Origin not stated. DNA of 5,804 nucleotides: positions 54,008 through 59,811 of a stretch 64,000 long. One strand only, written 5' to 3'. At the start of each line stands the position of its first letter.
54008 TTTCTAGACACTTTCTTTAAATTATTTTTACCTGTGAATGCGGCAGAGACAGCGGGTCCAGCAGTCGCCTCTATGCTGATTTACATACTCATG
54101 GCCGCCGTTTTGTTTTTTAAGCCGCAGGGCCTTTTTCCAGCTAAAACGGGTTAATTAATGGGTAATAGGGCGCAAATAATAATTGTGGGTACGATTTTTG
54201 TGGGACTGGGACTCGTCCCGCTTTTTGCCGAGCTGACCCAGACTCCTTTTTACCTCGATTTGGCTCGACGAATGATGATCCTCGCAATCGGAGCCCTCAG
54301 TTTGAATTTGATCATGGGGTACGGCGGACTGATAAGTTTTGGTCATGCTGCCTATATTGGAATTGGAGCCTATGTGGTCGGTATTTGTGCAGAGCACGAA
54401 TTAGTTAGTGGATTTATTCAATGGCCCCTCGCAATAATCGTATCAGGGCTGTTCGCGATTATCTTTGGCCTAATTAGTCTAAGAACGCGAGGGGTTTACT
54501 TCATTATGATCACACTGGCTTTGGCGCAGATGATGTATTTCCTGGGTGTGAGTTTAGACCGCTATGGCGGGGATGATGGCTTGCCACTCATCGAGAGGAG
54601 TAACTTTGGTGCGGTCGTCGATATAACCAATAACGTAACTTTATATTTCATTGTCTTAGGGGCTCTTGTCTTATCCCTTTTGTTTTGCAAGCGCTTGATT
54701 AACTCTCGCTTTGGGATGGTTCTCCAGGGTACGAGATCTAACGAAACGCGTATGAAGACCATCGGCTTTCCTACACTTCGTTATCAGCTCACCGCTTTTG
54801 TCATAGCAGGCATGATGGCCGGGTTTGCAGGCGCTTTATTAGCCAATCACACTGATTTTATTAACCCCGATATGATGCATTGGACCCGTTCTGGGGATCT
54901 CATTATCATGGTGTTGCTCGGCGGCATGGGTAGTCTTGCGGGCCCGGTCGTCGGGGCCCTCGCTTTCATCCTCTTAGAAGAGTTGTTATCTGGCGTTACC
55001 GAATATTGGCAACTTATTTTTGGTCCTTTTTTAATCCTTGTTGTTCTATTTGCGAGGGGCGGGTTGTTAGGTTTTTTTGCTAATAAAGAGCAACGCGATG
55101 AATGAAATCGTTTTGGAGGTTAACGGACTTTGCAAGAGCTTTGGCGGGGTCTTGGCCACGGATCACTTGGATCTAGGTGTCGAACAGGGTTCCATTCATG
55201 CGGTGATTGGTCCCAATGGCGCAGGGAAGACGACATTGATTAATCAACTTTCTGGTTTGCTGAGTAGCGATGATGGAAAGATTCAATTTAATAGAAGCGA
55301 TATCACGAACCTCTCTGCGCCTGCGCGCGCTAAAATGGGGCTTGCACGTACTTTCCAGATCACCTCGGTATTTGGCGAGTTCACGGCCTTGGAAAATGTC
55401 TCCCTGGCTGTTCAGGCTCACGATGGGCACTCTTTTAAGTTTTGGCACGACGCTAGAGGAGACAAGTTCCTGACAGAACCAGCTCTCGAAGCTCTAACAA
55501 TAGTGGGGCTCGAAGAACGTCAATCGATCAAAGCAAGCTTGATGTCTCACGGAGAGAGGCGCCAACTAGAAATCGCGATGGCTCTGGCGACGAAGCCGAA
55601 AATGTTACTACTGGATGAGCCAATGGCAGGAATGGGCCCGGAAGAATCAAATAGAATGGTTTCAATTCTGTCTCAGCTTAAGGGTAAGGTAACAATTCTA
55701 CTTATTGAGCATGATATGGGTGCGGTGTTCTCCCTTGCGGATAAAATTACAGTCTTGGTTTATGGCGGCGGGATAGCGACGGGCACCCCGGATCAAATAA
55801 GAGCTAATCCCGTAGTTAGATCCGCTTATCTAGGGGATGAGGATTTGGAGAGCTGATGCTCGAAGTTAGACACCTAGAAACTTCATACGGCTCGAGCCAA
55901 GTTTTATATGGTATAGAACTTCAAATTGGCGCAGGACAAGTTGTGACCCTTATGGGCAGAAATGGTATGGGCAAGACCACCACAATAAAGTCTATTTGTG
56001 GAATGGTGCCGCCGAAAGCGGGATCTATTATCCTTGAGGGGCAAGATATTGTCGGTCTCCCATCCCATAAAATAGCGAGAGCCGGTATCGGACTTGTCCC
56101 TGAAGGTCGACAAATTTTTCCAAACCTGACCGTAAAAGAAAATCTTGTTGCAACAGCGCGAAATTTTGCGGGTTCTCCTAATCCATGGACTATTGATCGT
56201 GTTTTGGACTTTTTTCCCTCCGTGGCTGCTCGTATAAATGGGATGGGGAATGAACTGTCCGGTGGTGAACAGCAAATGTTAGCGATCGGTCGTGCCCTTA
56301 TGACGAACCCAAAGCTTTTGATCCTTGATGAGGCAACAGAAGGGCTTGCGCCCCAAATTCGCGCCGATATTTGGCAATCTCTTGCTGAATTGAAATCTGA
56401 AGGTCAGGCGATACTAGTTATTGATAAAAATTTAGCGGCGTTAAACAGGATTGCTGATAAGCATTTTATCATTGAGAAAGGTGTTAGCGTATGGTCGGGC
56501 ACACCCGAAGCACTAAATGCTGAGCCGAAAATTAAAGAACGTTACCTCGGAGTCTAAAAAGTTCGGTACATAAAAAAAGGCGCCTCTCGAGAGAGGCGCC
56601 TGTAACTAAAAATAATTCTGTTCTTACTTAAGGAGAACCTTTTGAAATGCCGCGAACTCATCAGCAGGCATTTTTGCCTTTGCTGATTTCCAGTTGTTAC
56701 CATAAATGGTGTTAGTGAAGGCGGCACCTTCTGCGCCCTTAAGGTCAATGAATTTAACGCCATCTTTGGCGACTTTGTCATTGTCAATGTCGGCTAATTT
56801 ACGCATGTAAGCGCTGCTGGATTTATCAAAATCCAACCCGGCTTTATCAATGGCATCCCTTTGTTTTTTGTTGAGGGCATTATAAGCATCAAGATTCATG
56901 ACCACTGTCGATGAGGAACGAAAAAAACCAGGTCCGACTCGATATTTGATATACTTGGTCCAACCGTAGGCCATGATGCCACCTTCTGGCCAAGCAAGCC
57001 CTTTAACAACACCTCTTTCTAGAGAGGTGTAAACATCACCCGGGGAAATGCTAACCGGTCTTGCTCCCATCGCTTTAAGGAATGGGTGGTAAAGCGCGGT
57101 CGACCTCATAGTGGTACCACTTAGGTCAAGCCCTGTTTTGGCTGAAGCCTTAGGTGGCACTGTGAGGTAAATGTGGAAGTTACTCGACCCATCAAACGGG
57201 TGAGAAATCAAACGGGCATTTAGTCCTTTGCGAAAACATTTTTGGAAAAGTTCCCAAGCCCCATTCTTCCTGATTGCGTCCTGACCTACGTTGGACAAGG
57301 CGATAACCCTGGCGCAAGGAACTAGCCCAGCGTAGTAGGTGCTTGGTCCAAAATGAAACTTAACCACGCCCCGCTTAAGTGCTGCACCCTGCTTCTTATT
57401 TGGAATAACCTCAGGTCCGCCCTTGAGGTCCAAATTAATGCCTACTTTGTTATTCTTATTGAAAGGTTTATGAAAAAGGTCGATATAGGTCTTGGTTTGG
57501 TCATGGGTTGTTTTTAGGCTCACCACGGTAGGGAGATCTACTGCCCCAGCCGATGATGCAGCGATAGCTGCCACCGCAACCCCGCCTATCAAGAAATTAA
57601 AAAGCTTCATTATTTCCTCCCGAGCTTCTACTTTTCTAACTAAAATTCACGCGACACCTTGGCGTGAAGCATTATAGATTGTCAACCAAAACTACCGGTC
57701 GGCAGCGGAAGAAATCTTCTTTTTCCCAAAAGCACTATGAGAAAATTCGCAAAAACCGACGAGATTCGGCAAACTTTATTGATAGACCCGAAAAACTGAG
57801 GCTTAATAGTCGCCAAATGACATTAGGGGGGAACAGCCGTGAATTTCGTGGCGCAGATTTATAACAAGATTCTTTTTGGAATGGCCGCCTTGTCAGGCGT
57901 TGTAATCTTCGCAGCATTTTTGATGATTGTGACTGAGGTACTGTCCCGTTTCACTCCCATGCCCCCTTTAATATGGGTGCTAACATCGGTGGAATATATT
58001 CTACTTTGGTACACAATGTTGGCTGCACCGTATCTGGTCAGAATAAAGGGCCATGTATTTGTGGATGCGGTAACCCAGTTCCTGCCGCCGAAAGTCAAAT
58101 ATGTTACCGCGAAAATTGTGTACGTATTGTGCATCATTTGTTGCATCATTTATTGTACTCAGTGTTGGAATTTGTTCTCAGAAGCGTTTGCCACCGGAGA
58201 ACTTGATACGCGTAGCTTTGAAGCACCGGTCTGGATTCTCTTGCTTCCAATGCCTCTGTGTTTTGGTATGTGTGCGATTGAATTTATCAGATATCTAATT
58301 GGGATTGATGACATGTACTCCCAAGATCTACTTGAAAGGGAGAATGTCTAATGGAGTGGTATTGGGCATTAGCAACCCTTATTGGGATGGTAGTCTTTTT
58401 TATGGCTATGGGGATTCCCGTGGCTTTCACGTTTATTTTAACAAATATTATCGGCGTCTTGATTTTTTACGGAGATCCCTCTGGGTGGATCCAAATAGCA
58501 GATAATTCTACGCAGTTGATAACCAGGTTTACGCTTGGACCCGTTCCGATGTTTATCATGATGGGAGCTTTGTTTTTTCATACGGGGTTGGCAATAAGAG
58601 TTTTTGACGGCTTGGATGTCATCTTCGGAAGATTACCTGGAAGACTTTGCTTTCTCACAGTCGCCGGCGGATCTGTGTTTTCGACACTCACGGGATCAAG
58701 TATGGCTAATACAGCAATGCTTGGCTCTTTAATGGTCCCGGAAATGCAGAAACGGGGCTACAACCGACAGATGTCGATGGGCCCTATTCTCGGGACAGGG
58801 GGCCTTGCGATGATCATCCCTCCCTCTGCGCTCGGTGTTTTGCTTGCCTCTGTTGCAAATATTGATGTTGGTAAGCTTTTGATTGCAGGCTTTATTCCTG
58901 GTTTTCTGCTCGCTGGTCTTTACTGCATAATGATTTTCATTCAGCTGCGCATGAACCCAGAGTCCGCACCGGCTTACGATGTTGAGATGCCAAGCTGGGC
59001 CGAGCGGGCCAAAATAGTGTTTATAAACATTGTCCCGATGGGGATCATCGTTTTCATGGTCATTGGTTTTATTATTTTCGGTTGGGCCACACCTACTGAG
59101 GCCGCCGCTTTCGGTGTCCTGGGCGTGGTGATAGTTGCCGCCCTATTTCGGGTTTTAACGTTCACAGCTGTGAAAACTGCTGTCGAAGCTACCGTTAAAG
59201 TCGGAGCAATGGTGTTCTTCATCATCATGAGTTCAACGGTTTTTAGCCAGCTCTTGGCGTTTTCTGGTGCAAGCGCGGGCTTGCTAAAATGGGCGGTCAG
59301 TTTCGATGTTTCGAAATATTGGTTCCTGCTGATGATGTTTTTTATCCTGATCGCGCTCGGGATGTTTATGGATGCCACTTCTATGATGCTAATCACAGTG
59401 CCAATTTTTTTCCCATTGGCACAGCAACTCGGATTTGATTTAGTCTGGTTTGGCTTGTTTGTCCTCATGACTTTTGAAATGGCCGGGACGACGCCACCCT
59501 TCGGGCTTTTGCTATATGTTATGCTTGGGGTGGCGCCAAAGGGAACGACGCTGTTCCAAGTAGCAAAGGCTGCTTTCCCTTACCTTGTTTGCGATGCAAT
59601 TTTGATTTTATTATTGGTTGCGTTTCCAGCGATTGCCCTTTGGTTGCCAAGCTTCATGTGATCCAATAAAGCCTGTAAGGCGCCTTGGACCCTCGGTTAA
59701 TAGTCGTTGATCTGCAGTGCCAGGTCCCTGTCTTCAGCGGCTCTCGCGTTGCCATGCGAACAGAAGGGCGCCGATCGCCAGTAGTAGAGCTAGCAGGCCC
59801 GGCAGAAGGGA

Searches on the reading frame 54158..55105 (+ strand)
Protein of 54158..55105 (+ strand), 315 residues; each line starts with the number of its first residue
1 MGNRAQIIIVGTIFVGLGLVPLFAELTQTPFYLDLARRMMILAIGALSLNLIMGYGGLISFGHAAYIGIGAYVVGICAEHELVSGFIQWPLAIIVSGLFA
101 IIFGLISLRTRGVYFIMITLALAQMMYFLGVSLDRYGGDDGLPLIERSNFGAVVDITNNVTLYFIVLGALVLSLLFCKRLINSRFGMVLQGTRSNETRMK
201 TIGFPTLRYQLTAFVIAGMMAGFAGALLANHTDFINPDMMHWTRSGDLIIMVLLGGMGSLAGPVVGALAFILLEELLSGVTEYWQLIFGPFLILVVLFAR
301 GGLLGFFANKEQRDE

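Call 6: search_protein_families(library=ncbifam, proteins=[window:54158-55105:+], max_evalue=1e-10)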
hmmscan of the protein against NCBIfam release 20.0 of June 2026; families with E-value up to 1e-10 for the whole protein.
window:54158-55105:+ (315 aa): 3 families
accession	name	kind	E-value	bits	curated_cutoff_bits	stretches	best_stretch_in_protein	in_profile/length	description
TIGR03408.1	urea_trans_UrtC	equivalog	1.4e-46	159.6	296.2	1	91-305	94-312/313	urea ABC transporter permease subunit UrtC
NF008450.0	PRK11301.1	subfamily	2.3e-33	116.3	366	1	159-305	261-407/418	high-affinity branched-chain amino acid ABC transporter permease LivM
TIGR03727.1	urea_t_UrtC_arc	equivalog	1.1e-29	103.5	575.55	1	25-308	43-342/369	urea ABC transporter, permease protein UrtC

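Call 7: search_protein_families(library=pfam, proteins=[window:54158-55105:+])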
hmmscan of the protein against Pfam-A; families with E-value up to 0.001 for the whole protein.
window:54158-55105:+ (315 aa): 1 family
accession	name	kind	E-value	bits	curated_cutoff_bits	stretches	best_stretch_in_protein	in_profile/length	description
PF02653.21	BPD_transp_2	-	2.3e-42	145.4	26.8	1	33-296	3-269/269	Branched-chain amino acid transport system / permease component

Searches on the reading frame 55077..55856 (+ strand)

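Call 6: search_protein_families(library=ncbifam, proteins=[window:55077-55856:+], max_evalue=1e-10)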
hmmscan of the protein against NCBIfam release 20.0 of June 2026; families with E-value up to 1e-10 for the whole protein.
window:55077-55856:+ (259 aa): 164 families (the best 25 are shown)
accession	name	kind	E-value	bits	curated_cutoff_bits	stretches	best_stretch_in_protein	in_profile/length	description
TIGR03411.1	urea_trans_UrtD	equivalog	1.4e-65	221.4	304.1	1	12-253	2-241/242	urea ABC transporter ATP-binding protein UrtD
NF008449.1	PRK11300.1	equivalog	2.9e-58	197.1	362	1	9-254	2-254/255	high-affinity branched-chain amino acid ABC transporter ATP-binding protein LivG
TIGR04406.1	LPS_export_lptB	equivalog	1.8e-45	155.1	240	1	13-255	2-236/239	LPS export ABC transporter ATP-binding protein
TIGR01188.1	drrA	subfamily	5.1e-40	137.6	312.45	1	20-243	1-213/302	daunorubicin resistance ABC transporter, ATP-binding protein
TIGR03410.1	urea_trans_UrtE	equivalog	1.1e-36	126.5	285.8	1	13-246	1-224/230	urea ABC transporter ATP-binding subunit UrtE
NF047930.1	ABC_ATP_B6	equivalog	7.1e-35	120.6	670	1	12-243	2-225/510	putative B6 ABC transporter ATP-binding protein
TIGR04521.1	ECF_ATPase_2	equivalog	1.1e-33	116.6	330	1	27-242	20-233/279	energy-coupling factor transporter ATPase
NF040905.2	GguA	equivalog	1.5e-33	116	810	1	12-244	1-231/500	multiple monosaccharide ABC transporter ATP-binding protein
NF008144.0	PRK10895.1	equivalog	2.6e-33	115.5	381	1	13-255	4-238/241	LPS export ABC transporter ATP-binding protein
TIGR03873.1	F420-0_ABC_ATP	hypoth_equivalog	3.4e-33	115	372.4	1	13-251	2-234/256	putative F420-0 ABC transporter ATP-binding protein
TIGR00968.1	3a0106s01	subfamily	4.3e-33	114.8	342.75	1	14-247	2-224/237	sulfate ABC transporter ATP-binding protein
TIGR03265.1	PhnT2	equivalog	5.6e-33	114.6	457.7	1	12-246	4-227/353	putative 2-aminoethylphosphonate ABC transporter ATP-binding protein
NF006987.0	PRK09452.1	equivalog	2.8e-32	111.8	482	1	4-245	9-239/378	spermidine/putrescine ABC transporter ATP-binding protein PotA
NF041861.1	YtfR_transport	equivalog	8.5e-32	110.2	850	1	12-243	1-226/492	galactofuranose ABC transporter, ATP-binding protein YtfR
NF008442.0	PRK11288.1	equivalog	1.2e-31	109.6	689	1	9-235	4-224/504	L-arabinose ABC transporter ATP-binding protein AraG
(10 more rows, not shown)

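Call 7: search_protein_families(library=pfam, proteins=[window:55077-55856:+])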
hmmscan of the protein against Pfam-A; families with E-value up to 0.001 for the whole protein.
window:55077-55856:+ (259 aa): 8 families
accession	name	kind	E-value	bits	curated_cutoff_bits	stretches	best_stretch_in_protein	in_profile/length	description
PF00005.33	ABC_tran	-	9.1e-28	98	25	1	30-184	3-137/137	ABC transporter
PF12399.14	BCA_ABC_TP_C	-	7.5e-11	41.8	25.5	1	233-256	3-26/27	Branched-chain amino acid ATP-binding cassette transporter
PF13304.12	AAA_21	-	5.4e-08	33.7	27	1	40-72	1-45/304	AAA domain, putative AbiEii toxin, Type IV TA system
PF02463.25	SMC_N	-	1.6e-06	28.2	40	1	39-217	25-202/220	RecF/RecN/SMC N terminal domain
PF13555.12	AAA_29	-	1.2e-05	25.4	27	1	37-74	22-57/61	P-loop containing region of AAA domain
PF13514.12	AAA_27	-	0.00036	20.6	22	1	25-62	13-50/206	AAA domain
PF13476.12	AAA_23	-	0.00067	20.8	27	1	39-75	20-62/201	AAA domain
PF13604.12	AAA_30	-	0.00084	19.6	27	0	39-95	19-68/191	AAA domain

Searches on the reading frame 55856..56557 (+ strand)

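Call 6: search_protein_families(library=ncbifam, proteins=[window:55856-56557:+], max_evalue=1e-10)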
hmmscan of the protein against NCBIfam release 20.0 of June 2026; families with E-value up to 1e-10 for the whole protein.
window:55856-56557:+ (233 aa): 167 families (the best 25 are shown)
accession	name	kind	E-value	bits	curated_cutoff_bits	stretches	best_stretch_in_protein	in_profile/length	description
TIGR03410.1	urea_trans_UrtE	equivalog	5.6e-65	219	285.8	1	2-223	1-222/230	urea ABC transporter ATP-binding subunit UrtE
NF008626.0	PRK11614.1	equivalog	8.7e-54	182.5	441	1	1-232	5-236/237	high-affinity branched-chain amino acid ABC transporter ATP-binding protein LivF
TIGR04406.1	LPS_export_lptB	equivalog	2.4e-46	157.9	240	1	2-232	2-234/239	LPS export ABC transporter ATP-binding protein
TIGR01188.1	drrA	subfamily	2e-40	139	312.45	1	10-222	2-213/302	daunorubicin resistance ABC transporter, ATP-binding protein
NF010060.0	PRK13537.1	equivalog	4.5e-40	137.4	521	1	2-221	16-234/314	nodulation factor ABC transporter ATP-binding protein NodI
NF008144.0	PRK10895.1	equivalog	9.6e-39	133.3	381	1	2-232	4-236/241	LPS export ABC transporter ATP-binding protein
NF010059.0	PRK13536.1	equivalog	3.7e-37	127.8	549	1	3-223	45-264/342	nodulation factor ABC transporter ATP-binding protein NodI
NF008449.1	PRK11300.1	equivalog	5.6e-37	127.4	362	2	1-100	5-104/255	high-affinity branched-chain amino acid ABC transporter ATP-binding protein LivG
NF011967.0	PRK15439.1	equivalog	8.7e-37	126.7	586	2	1-99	11-109/510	autoinducer 2 ABC transporter ATP-binding protein LsrA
TIGR03411.1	urea_trans_UrtD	equivalog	2.5e-36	125.6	304.1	1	1-232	2-241/242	urea ABC transporter ATP-binding protein UrtD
TIGR01288.1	nodI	equivalog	2.1e-34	118.9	424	1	4-223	7-225/303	nodulation factor ABC transporter ATP-binding protein NodI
TIGR03258.1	PhnT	equivalog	1.6e-32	113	499.15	1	4-231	11-240/359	2-aminoethylphosphonate ABC transport system ATP-binding subunit PhnT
NF007027.0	PRK09493.1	equivalog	2.6e-32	112.1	379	1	1-225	1-228/240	glutamine ABC transporter ATP-binding protein GlnQ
TIGR02673.1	FtsE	equivalog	3.3e-32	111.9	264.85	1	1-209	1-213/214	cell division ATP-binding protein FtsE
NF047930.1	ABC_ATP_B6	equivalog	6.2e-32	110.9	670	1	19-223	20-226/510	putative B6 ABC transporter ATP-binding protein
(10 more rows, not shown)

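Call 7: search_protein_families(library=pfam, proteins=[window:55856-56557:+])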
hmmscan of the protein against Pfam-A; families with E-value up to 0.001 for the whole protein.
window:55856-56557:+ (233 aa): 1 family
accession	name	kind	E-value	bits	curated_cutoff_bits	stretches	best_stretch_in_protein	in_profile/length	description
PF00005.33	ABC_tran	-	2.5e-32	112.8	25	1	19-161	3-136/137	ABC transporter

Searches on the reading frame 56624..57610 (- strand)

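Call 6: search_protein_families(library=ncbifam, proteins=[window:56624-57610:-], max_evalue=1e-10)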
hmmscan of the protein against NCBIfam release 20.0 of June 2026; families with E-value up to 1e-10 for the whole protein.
window:56624-57610:- (328 aa): 1 family
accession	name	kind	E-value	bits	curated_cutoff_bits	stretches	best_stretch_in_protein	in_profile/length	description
NF037995.1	TRAP_S1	subfamily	3.2e-20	72.6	50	1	158-298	128-271/271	TRAP transporter substrate-binding protein DctP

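Call 7: search_protein_families(library=pfam, proteins=[window:56624-57610:-])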
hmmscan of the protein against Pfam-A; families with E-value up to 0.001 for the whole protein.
window:56624-57610:- (328 aa): 1 family
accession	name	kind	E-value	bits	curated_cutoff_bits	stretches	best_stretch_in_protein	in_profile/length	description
PF03480.18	DctP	-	6.7e-19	68.7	23.4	1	162-301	133-274/286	Bacterial extracellular solute-binding protein, family 7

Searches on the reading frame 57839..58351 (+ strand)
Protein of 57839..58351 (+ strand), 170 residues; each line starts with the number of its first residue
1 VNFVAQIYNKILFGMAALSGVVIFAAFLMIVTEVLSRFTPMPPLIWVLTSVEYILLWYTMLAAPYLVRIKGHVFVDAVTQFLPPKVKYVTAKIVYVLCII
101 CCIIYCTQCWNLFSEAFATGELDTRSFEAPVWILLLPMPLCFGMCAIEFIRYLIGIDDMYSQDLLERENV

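Call 6: search_protein_families(library=ncbifam, proteins=[window:57839-58351:+], max_evalue=1e-10)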
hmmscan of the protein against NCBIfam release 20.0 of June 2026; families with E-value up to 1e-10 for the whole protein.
window:57839-58351:+ (170 aa): 0 families

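Call 7: search_protein_families(library=pfam, proteins=[window:57839-58351:+])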
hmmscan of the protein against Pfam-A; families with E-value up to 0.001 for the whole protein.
window:57839-58351:+ (170 aa): 1 family
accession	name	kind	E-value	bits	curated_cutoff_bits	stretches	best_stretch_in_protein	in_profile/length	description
PF04290.18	DctQ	-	5.5e-20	72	28.3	1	27-154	2-127/132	Tripartite ATP-independent periplasmic transporters, DctQ component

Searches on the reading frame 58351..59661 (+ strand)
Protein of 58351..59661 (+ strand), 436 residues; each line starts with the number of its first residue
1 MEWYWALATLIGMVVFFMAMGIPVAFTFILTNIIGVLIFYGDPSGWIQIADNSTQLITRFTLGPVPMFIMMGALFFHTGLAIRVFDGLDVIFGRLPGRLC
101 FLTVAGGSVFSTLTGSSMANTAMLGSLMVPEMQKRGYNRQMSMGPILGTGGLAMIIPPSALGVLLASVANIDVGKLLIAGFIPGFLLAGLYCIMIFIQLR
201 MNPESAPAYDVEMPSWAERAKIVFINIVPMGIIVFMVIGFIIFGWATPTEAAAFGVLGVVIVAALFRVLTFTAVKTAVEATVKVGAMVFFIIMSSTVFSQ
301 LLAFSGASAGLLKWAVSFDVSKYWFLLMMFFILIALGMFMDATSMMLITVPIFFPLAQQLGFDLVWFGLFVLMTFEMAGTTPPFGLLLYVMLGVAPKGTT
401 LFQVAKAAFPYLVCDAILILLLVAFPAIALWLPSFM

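Call 6: search_protein_families(library=ncbifam, proteins=[window:58351-59661:+], max_evalue=1e-10)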
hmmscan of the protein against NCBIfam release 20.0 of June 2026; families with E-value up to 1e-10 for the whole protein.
window:58351-59661:+ (436 aa): 3 families
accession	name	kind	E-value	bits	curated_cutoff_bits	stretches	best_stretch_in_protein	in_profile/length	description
TIGR00786.1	dctM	subfamily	5.1e-84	282.4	268.45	1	21-433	1-405/405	TRAP transporter large permease subunit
NF011634.1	PRK15060.1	equivalog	2.3e-31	109.3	800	1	10-427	6-415/425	2,3-diketo-L-gulonate TRAP transporter large permease YiaN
TIGR02123.1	TRAP_fused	subfamily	3e-13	49.3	320.65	1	65-430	171-536/615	TRAP transporter fused permease subunit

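Call 7: search_protein_families(library=pfam, proteins=[window:58351-59661:+])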
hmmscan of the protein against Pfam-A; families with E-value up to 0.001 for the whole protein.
window:58351-59661:+ (436 aa): 1 family
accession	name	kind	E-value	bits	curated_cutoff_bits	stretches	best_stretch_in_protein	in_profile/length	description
PF06808.19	DctM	-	2.3e-74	251.1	23.8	1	12-428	2-413/413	Tripartite ATP-independent periplasmic transporter, DctM component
